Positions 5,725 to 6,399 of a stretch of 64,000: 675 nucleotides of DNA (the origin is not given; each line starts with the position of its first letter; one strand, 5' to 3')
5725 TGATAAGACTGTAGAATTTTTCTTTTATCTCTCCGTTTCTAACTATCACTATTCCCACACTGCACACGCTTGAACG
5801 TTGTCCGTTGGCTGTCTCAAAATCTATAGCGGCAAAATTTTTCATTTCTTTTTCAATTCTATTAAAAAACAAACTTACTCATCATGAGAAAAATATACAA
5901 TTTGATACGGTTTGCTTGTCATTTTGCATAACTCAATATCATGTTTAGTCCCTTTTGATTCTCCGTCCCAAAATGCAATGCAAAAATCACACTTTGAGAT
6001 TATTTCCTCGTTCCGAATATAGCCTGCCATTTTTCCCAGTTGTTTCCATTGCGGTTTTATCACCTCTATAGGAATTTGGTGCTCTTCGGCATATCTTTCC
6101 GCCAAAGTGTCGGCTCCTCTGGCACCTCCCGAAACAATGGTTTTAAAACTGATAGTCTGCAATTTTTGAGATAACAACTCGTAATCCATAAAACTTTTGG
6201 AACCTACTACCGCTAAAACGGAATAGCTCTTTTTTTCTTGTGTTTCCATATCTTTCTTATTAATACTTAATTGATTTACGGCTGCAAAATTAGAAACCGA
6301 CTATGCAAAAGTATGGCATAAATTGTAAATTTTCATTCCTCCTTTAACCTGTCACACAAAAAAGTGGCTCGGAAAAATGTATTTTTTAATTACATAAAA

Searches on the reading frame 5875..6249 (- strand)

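Call 3: search_protein_families(library=pfam, proteins=[window:5875-6249:-], max_evalue=0.01)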
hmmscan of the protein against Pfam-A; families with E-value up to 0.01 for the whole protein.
window:5875-6249:- (124 aa): 2 families
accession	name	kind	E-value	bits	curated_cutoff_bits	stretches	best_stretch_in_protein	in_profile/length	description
PF10686.14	YAcAr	-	3.7e-12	46.3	28.2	1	12-70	3-65/66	YspA, cpYpsA-related SLOG family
PF02481.21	DNA_processg_A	-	0.00028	20.6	29.6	1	9-58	44-97/212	DNA recombination-mediator protein A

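Call 4: search_protein_families(library=padloc, proteins=[window:5875-6249:-], max_evalue=0.01)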
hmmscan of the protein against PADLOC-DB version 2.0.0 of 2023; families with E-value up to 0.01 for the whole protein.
window:5875-6249:- (124 aa): 1 family
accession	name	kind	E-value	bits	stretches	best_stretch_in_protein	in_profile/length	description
PDLC03927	PsyrA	-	0.0015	15.7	1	10-56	132-182/398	-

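Call 5: search_protein_families(library=ncbifam, proteins=[window:5875-6249:-], max_evalue=0.01)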
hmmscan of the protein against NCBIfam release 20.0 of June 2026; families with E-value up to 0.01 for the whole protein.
window:5875-6249:- (124 aa): 1 family
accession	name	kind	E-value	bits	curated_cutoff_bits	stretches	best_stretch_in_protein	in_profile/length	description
TIGR00732.1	dprA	equivalog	0.0063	15.7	191.15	1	10-56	45-95/220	DNA-processing protein DprA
